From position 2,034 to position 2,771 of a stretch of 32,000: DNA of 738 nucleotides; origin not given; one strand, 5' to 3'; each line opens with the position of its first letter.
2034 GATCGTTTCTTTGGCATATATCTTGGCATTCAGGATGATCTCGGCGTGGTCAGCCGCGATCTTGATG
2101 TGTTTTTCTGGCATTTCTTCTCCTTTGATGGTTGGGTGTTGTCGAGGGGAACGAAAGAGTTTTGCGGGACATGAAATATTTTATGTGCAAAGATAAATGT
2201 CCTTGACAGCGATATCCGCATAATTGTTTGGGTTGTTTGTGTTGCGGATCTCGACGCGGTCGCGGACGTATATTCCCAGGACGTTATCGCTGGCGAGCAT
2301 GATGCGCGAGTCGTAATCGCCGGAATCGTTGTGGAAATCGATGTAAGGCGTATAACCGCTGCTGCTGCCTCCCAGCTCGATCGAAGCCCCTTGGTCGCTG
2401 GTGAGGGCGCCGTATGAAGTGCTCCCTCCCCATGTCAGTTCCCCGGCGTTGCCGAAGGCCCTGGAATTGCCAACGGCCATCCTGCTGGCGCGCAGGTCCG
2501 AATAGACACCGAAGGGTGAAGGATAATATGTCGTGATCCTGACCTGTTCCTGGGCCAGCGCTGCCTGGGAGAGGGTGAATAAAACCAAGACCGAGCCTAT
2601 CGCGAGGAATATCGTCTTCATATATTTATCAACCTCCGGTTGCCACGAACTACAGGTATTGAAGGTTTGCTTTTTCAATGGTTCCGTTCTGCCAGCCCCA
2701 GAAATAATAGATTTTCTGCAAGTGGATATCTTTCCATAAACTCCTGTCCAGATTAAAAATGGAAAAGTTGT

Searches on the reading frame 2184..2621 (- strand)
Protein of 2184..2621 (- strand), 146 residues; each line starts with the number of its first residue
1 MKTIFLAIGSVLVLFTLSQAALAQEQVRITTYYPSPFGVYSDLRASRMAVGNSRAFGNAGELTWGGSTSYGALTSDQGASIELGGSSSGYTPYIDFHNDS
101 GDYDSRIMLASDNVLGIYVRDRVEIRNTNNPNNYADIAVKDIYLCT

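Call 4: search_protein_families(library=pfam, proteins=[window:2184-2618:-], max_evalue=1)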
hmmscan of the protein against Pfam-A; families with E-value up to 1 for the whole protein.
window:2184-2618:- (145 aa): 0 families

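Call 5: search_protein_families(library=ncbifam, proteins=[window:2184-2618:-], max_evalue=1)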
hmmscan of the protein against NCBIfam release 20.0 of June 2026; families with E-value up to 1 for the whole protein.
window:2184-2618:- (145 aa): 1 family
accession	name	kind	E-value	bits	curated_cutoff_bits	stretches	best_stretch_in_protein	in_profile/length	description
NF010456.0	PRK13883.1-2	equivalog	0.12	12.1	319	1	21-118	51-144/160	conjugal transfer protein TrbH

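Call 35: search_protein_families(library=padloc, proteins=[window:2184-2621:-], max_evalue=0.01)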
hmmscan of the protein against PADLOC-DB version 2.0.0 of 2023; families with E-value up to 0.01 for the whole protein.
window:2184-2621:- (146 aa): 0 families

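Call 36: search_protein_families(library=phrogs, proteins=[window:2184-2621:-], max_evalue=0.01)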
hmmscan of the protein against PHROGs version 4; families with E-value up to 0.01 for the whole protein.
window:2184-2621:- (146 aa): 0 families

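Call 83: find_related_loci(query=A9, collection=metagenome_contigs, flank=6000)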
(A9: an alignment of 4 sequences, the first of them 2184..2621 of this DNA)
Query A9 (146 aa) in metagenome_contigs; peptide patterns used: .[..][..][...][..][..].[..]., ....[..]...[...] (x = any residue, [..] = any of these).
88 stretches matched a pattern; 40 encode a relative of the query (tblastn E <= 1e-3); 40 distinct loci.
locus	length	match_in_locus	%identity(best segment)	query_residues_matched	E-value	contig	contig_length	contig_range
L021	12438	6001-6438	97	1-146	9e-94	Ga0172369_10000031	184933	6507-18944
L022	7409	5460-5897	79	1-146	4e-78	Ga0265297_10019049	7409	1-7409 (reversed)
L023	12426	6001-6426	50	2-145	4e-46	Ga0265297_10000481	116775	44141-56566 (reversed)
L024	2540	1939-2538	41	1-143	1e-22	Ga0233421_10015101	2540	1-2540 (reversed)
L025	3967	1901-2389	32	5-145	2e-18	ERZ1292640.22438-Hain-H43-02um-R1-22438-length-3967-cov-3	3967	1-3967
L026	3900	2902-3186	41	2-117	5e-18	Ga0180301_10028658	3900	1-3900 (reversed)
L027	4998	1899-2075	43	4-64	2e-11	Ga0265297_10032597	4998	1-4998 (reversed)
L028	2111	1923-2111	43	4-88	3e-11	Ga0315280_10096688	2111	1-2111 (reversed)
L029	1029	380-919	28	21-145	3e-11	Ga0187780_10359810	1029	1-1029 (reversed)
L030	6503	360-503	48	8-55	5e-11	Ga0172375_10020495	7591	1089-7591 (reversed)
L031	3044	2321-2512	46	3-66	6e-11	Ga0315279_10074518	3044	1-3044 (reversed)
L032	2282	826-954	52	1-44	2e-9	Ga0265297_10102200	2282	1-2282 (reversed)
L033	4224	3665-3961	29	6-90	2e-9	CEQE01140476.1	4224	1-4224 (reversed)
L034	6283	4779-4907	47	5-53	4e-9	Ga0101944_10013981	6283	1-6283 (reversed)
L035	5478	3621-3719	58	21-53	7e-9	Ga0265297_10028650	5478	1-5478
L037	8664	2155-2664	26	2-145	2e-8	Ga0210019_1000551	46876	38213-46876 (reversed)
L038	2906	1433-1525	61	21-51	3e-8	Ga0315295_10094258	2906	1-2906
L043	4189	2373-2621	33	4-89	9e-8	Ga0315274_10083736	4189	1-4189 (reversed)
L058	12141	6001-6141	47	24-69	2e-6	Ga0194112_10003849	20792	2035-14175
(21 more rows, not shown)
